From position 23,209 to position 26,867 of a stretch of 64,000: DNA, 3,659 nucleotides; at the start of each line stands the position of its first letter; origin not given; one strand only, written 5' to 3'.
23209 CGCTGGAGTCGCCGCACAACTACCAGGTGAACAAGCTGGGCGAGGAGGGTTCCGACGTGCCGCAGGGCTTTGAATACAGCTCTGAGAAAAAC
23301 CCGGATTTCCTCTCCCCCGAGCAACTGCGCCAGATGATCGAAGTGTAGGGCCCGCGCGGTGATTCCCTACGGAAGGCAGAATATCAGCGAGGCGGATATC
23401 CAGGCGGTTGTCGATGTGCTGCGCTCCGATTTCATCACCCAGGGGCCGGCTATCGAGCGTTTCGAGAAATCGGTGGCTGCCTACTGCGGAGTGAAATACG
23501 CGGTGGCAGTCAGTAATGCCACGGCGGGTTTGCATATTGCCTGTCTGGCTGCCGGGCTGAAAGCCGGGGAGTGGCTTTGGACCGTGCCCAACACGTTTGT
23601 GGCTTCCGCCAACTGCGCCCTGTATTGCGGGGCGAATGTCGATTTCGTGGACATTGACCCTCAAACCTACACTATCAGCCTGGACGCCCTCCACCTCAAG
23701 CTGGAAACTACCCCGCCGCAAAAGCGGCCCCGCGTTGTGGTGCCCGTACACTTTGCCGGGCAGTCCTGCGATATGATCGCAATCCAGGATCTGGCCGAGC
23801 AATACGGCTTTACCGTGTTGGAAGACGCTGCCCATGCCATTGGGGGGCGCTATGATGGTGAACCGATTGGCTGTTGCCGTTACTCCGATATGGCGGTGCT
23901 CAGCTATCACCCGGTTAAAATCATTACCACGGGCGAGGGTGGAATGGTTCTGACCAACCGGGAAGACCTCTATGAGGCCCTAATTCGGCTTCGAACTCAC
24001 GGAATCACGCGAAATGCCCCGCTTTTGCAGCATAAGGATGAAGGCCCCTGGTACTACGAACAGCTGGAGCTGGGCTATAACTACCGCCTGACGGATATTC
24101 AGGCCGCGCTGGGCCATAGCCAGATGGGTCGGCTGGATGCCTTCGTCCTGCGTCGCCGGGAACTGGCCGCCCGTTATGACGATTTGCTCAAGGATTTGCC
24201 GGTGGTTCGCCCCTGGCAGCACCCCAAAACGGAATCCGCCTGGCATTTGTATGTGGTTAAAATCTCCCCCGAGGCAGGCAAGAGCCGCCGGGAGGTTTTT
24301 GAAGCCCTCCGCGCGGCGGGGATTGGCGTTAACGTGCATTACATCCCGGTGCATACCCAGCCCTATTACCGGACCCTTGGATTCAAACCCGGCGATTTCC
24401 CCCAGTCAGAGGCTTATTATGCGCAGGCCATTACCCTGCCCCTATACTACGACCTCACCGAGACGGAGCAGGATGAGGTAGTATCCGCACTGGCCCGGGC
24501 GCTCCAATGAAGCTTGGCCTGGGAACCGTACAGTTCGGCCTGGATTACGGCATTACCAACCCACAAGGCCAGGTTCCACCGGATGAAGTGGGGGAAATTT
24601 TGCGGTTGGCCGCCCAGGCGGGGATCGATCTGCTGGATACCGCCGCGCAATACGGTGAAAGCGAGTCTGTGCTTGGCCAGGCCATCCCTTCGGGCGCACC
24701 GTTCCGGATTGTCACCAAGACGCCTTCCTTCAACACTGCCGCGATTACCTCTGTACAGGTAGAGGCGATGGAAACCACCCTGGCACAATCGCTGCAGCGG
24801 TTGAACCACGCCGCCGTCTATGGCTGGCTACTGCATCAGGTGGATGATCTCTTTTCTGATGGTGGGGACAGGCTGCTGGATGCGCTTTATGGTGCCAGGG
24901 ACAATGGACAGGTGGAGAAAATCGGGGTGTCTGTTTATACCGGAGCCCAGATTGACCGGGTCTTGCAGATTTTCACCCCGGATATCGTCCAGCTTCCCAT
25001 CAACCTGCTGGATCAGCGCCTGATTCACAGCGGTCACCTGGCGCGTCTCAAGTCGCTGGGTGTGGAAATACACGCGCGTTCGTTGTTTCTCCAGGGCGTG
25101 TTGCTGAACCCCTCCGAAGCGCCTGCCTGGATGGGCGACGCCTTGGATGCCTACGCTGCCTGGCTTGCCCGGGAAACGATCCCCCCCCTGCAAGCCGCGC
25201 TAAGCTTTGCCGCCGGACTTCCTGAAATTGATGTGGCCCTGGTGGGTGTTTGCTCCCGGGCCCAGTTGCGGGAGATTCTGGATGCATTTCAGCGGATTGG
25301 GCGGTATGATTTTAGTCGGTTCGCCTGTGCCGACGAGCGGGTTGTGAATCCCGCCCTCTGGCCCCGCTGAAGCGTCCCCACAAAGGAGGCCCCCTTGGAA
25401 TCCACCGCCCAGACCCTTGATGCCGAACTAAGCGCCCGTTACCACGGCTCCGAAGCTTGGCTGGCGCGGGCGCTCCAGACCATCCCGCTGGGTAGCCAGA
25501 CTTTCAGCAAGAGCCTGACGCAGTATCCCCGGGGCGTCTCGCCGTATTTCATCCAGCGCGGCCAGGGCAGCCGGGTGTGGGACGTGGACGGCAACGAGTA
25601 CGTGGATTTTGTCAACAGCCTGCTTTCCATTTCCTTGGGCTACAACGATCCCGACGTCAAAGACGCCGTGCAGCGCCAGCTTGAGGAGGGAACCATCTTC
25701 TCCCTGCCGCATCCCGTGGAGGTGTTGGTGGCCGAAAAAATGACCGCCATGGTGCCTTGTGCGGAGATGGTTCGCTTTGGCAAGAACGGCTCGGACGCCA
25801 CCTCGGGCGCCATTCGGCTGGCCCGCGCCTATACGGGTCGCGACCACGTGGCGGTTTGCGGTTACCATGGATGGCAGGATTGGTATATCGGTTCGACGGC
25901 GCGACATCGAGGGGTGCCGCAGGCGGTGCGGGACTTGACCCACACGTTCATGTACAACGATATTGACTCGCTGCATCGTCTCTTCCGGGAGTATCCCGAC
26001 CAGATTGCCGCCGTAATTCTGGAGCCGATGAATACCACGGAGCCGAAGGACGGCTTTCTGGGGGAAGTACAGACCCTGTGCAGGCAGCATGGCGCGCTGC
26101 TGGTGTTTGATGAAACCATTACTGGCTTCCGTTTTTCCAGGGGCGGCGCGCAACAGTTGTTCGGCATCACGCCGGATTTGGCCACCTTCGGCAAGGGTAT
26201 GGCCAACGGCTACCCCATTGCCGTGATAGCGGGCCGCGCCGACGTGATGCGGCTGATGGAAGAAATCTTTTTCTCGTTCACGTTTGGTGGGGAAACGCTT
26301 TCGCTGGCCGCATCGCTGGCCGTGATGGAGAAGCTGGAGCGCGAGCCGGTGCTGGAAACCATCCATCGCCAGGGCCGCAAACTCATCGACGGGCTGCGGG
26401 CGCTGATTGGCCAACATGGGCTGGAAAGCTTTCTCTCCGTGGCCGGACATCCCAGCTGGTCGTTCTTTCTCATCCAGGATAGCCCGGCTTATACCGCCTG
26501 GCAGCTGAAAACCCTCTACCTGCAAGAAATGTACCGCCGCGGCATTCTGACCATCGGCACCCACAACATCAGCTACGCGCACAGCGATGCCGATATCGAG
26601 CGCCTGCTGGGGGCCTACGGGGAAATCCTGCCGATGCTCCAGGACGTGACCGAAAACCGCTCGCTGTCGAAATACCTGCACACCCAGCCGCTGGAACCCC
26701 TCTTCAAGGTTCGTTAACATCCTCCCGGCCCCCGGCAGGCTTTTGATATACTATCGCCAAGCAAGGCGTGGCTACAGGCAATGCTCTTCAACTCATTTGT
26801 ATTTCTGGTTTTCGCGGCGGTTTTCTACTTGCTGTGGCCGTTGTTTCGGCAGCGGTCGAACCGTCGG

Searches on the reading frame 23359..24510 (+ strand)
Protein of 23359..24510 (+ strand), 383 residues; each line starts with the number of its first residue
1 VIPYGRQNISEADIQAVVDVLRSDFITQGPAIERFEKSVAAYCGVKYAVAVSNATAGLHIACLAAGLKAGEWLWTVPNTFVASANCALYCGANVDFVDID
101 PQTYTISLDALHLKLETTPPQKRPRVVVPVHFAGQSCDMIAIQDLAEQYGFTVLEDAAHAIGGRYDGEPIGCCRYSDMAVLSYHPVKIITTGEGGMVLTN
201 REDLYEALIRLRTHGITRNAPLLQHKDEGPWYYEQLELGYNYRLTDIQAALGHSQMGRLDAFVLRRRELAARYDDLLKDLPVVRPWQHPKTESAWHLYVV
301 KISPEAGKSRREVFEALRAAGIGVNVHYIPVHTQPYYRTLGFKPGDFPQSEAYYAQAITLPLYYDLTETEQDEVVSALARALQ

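Call 12: search_protein_families(library=pfam, proteins=[window:23359-24510:+])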
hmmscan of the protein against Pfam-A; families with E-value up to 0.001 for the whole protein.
window:23359-24510:+ (383 aa): 1 family
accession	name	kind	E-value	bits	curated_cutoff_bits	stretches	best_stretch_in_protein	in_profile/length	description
PF01041.23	DegT_DnrJ_EryC1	-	6e-110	368.3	19.8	1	9-378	3-359/360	DegT/DnrJ/EryC1/StrS aminotransferase family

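Call 13: search_protein_families(library=ncbifam, proteins=[window:23359-24510:+], max_evalue=0.00001)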
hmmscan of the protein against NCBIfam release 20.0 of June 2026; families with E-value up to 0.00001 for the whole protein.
window:23359-24510:+ (383 aa): 7 families
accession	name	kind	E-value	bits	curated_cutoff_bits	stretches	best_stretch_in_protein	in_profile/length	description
TIGR03588.1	PseC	equivalog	1.2e-167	557.6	423.5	1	1-381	1-379/380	UDP-4-amino-4,6-dideoxy-N-acetyl-beta-L-altrosamine transaminase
NF008658.2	PRK11658.1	equivalog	3.3e-83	279.4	631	1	2-380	5-375/379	UDP-4-amino-4-deoxy-L-arabinose aminotransferase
TIGR04181.1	NHT_00031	hypoth_equivalog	2e-71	240.8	420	1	8-361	7-357/359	LegC family aminotransferase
NF008687.0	PRK11706.1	equivalog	7.3e-58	196.1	375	1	1-381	1-373/375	dTDP-4-amino-4,6-dideoxygalactose transaminase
TIGR02379.1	ECA_wecE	subfamily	5.4e-45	153.8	434.85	1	1-381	1-374/376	dTDP-4-amino-4,6-dideoxy-D-glucose transaminase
TIGR04427.1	PLP_DesI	equivalog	1.7e-42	145.9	650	1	22-363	43-364/390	dTDP-4-dehydro-6-deoxyglucose aminotransferase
NF011936.0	PRK15407.1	equivalog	1.1e-40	139.7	423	2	2-215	37-251/440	lipopolysaccharide biosynthesis protein RfbH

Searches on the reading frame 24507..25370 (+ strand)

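Call 12: search_protein_families(library=pfam, proteins=[window:24507-25370:+])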
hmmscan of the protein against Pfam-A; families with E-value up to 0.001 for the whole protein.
window:24507-25370:+ (287 aa): 1 family
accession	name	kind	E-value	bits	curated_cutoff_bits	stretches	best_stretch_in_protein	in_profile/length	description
PF00248.27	Aldo_ket_red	-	6e-30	104.8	24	1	2-263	1-277/291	Aldo/keto reductase family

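Call 13: search_protein_families(library=ncbifam, proteins=[window:24507-25370:+], max_evalue=0.00001)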
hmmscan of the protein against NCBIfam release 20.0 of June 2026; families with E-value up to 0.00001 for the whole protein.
window:24507-25370:+ (287 aa): 2 families
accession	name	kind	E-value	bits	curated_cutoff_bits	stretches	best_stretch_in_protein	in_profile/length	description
NF011432.0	PRK14863.1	equivalog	6.1e-52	177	244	1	2-276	7-281/292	bifunctional regulator KidO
NF049922.1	MethglyxlRedYdjG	equivalog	1.5e-08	34.1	550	1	2-199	15-225/326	NADH-dependent methylglyoxal reductase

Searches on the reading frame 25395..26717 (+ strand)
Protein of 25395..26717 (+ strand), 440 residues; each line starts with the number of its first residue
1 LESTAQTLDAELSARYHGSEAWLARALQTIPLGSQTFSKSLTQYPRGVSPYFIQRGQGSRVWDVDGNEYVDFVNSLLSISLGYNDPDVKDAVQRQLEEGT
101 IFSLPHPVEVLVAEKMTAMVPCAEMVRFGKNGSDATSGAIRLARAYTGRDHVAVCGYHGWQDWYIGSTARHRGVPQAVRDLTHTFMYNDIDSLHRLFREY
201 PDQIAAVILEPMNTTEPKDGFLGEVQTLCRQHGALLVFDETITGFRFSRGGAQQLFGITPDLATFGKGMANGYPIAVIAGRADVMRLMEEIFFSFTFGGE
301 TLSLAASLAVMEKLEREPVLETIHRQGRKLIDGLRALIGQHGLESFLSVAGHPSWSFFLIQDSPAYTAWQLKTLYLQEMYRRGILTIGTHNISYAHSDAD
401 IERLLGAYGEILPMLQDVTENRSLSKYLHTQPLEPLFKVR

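Call 12: search_protein_families(library=pfam, proteins=[window:25395-26717:+])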
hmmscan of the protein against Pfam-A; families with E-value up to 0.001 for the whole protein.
window:25395-26717:+ (440 aa): 1 family
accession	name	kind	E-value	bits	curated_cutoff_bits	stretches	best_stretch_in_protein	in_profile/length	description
PF00202.27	Aminotran_3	-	1.9e-56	191.9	30.5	1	47-340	5-332/403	Aminotransferase class-III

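Call 13: search_protein_families(library=ncbifam, proteins=[window:25395-26717:+], max_evalue=0.00001)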
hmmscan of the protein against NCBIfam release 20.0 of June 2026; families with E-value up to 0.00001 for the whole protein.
window:25395-26717:+ (440 aa): 69 families (the best 25 are shown)
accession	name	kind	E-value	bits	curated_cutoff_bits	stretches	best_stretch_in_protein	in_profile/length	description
NF004856.0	PRK06209.1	equivalog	5.9e-132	440.4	486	1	15-438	7-438/450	glutamate-1-semialdehyde 2,1-aminomutase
NF000818.0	PRK00062.1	subfamily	6.6e-84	282.1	398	1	18-412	5-424/429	glutamate-1-semialdehyde 2,1-aminomutase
NF041362.1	GntE_guanitoxin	equivalog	1.4e-82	277.5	525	1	17-403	6-424/426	guanitoxin biosynthesis PLP-dependent transaminase GntE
TIGR00713.1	hemL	equivalog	8.2e-79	265.2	527.3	1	47-405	28-413/423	glutamate-1-semialdehyde 2,1-aminomutase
NF009055.0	PRK12389.1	equivalog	8.3e-68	229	637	1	16-351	3-355/431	glutamate-1-semialdehyde 2,1-aminomutase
TIGR00707.1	argD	subfamily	4.9e-45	154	410.05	1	50-340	10-312/381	acetylornithine/succinylornithine family transaminase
NF002874.0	PRK03244.1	equivalog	1.4e-43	149.2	457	1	47-337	23-322/399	acetylornithine transaminase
NF004426.0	PRK05769.1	equivalog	1.5e-43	149.2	552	2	196-389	212-408/441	acetyl ornithine aminotransferase family protein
NF005993.0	PRK08117.1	subfamily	3e-43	148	574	2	185-341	187-350/433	aspartate aminotransferase family protein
NF004718.0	PRK06062.1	subfamily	1.1e-41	142.8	472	1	48-341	37-364/454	hypothetical protein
NF002797.0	PRK02936.1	equivalog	4.7e-40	137.5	496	1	52-336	14-305/385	acetylornithine transaminase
NF001864.0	PRK00615.1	equivalog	4.8e-40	137.4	706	1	45-365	31-369/433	glutamate-1-semialdehyde aminotransferase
NF005985.0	PRK08088.1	equivalog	1.1e-39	136.4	713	1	47-341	18-342/426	4-aminobutyrate--2-oxoglutarate transaminase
NF006368.0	PRK08593.1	equivalog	7.7e-39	133.5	570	2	186-334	190-345/448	aspartate aminotransferase family protein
NF006228.0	PRK08360.1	equivalog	2.3e-38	132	608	2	200-342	201-348/443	aspartate aminotransferase family protein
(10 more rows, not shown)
